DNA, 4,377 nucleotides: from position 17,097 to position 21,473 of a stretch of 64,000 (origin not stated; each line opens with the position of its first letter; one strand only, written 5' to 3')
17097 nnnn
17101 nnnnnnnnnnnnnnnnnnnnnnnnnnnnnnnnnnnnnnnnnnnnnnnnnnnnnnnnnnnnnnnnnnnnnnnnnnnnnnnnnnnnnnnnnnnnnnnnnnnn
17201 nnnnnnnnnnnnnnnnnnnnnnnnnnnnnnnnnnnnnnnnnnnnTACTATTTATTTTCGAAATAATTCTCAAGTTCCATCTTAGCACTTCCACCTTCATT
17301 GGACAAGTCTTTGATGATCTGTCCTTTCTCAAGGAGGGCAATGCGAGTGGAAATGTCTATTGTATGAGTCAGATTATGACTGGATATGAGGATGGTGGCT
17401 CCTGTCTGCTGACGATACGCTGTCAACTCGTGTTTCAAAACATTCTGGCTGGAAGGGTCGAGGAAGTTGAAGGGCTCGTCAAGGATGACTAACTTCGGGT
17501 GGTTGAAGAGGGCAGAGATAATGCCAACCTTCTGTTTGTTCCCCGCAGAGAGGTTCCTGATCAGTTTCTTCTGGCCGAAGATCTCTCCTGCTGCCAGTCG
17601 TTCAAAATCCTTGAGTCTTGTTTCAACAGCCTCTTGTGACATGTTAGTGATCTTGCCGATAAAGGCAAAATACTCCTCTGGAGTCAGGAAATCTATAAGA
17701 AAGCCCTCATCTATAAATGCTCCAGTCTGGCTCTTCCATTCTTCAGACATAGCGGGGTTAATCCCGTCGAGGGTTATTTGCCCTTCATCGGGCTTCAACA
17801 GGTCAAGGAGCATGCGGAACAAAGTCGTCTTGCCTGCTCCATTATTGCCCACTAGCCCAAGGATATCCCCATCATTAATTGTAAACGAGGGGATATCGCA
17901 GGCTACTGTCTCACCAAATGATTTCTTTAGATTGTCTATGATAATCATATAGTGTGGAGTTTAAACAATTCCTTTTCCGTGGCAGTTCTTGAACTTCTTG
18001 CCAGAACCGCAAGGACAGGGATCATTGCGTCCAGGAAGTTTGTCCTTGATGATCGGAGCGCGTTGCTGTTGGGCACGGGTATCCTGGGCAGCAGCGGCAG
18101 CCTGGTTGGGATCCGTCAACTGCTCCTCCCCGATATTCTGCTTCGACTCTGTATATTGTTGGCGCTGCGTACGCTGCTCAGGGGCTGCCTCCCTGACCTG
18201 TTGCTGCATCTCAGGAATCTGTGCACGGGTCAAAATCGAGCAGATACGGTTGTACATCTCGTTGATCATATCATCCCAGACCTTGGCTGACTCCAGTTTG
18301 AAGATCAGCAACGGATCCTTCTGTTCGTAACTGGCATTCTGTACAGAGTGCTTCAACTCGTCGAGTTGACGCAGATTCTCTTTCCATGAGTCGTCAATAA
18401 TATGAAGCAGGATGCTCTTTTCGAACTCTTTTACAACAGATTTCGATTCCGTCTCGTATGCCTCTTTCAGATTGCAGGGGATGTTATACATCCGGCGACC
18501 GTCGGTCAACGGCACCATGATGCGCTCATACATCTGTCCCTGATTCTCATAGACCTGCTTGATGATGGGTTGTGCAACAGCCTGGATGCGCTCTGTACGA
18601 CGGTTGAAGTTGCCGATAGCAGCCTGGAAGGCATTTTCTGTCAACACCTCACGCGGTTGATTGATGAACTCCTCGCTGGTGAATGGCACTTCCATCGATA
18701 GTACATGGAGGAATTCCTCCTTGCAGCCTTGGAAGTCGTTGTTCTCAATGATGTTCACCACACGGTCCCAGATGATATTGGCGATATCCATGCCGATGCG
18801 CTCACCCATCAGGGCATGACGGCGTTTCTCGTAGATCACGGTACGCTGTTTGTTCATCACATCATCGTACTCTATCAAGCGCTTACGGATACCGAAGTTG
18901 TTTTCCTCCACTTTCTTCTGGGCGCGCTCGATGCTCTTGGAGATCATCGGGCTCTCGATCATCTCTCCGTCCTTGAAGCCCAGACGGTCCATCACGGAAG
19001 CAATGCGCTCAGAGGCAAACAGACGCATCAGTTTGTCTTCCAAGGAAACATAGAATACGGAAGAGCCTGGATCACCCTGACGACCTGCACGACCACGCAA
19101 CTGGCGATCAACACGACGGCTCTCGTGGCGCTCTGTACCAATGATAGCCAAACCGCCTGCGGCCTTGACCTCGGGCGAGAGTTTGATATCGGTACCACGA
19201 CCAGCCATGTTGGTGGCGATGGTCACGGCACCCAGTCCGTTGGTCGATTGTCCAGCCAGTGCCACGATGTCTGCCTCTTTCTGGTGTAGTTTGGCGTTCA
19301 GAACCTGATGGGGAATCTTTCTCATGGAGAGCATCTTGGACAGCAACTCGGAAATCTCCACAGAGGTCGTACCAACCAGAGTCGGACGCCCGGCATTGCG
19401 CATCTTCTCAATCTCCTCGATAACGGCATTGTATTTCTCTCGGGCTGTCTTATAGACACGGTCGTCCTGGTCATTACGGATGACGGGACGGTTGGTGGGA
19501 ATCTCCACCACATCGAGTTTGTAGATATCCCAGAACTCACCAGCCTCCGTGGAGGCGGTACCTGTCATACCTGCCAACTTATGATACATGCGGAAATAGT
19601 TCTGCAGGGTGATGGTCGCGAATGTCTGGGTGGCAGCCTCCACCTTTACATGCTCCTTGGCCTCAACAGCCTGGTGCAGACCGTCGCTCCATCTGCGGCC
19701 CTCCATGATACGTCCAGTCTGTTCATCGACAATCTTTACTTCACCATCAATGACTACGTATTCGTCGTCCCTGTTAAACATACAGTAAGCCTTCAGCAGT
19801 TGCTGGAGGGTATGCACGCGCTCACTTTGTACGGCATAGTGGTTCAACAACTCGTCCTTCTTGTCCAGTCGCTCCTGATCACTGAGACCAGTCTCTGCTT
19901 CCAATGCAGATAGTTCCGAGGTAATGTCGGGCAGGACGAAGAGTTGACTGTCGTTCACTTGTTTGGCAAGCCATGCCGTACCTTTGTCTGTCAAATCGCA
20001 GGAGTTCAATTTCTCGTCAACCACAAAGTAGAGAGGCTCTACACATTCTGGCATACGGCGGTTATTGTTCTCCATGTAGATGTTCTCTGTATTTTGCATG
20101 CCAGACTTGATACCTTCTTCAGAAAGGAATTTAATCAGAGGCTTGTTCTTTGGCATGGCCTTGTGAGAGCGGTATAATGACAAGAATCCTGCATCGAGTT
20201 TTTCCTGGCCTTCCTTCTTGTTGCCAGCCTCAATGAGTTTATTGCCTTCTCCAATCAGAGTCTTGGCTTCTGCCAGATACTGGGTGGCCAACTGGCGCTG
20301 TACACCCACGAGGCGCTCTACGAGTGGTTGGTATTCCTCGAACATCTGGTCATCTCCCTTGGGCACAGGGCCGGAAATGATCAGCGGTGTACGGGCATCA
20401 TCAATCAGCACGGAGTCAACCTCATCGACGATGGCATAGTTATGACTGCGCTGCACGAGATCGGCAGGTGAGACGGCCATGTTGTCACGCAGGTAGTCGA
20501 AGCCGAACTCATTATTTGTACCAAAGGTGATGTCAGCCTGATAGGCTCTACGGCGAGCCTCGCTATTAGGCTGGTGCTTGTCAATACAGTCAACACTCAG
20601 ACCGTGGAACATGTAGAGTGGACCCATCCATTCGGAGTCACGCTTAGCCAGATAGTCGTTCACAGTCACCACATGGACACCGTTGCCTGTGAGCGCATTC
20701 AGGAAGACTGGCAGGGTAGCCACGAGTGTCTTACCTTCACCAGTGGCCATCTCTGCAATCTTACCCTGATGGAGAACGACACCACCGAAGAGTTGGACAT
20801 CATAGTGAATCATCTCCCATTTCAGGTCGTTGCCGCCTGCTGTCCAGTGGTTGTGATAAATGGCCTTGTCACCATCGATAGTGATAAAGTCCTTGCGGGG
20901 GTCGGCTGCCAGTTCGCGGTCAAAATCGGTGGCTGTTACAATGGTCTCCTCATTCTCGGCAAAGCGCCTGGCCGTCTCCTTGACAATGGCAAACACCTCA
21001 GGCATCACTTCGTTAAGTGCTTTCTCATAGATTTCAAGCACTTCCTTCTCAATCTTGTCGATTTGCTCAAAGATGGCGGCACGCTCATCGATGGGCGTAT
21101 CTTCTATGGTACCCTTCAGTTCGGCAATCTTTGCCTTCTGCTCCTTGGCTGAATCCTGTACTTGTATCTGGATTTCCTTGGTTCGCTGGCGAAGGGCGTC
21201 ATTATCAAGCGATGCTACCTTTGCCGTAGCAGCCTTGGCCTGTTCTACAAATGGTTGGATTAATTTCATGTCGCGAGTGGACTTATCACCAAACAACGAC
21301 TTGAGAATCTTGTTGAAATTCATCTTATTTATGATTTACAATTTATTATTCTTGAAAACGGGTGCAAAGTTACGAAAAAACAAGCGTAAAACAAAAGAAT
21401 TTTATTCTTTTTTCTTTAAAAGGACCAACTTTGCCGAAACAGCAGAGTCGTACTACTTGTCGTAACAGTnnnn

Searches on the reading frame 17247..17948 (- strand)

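Call 9: search_protein_families(library=pfam, proteins=[window:17247-17948:-], max_evalue=0.001)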
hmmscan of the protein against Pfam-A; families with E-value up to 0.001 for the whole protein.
window:17247-17948:- (233 aa): 2 families
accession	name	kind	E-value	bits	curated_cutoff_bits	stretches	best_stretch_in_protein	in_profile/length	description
PF00005.33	ABC_tran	-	8.2e-27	94.9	25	1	21-161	5-137/137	ABC transporter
PF13304.12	AAA_21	-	2.5e-12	47.9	27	1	129-193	234-300/304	AAA domain, putative AbiEii toxin, Type IV TA system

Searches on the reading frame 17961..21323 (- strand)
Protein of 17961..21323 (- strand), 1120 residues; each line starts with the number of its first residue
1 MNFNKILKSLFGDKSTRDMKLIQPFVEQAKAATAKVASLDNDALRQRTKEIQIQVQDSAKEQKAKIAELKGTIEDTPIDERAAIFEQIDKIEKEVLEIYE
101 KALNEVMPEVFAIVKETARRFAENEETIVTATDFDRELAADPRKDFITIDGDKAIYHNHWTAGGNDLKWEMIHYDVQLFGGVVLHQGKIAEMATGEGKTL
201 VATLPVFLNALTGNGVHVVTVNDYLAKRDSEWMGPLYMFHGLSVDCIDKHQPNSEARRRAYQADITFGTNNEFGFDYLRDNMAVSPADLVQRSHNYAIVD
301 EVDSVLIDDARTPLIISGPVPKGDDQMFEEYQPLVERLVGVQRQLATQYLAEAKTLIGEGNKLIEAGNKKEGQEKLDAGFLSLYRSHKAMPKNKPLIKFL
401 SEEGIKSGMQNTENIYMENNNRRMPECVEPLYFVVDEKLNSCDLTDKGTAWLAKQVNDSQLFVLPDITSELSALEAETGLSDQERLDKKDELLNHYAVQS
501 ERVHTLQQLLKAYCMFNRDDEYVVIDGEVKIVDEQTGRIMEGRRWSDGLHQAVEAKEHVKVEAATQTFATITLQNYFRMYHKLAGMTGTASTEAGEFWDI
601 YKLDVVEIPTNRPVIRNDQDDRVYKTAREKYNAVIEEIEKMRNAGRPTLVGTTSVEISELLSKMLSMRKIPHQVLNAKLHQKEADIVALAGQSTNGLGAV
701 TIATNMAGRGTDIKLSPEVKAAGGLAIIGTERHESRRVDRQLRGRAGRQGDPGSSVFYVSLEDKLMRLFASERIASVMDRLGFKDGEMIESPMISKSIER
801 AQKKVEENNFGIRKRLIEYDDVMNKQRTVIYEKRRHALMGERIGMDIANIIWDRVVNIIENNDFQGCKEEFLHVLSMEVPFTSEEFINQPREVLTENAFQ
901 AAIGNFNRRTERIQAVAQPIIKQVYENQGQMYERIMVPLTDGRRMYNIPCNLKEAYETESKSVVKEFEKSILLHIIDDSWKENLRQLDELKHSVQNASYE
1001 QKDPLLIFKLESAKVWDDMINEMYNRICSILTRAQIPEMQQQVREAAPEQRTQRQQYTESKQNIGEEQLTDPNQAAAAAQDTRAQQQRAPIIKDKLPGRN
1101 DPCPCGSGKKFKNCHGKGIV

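Call 9: search_protein_families(library=pfam, proteins=[window:17961-21323:-], max_evalue=0.001)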
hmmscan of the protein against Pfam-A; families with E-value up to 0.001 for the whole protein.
window:17961-21323:- (1120 aa): 7 families
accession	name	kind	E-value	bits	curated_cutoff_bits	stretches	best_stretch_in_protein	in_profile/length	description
PF07517.20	SecA_DEAD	-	2e-112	375.6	24.6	1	8-598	2-290/290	SecA DEAD-like domain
PF21090.3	P-loop_SecA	-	9.1e-75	251.2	27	2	613-719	1-103/205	SecA P-loop domain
PF07516.18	SecA_SW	-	6.5e-51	173.7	26.7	1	789-1035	2-200/200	SecA Wing and Scaffold domain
PF01043.26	SecA_PP_bind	-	4.8e-29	101.6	23.5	1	413-554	3-110/110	SecA preprotein cross-linking domain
PF02810.21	SEC-C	-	1.1e-09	38.4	20.4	1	1099-1117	1-19/19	SEC-C motif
PF00270.35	DEAD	-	0.00017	21.8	26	1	189-307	18-131/167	DEAD/DEAH box helicase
PF00271.37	Helicase_C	-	0.00044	20.9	23.5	1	629-750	1-110/110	Helicase conserved C-terminal domain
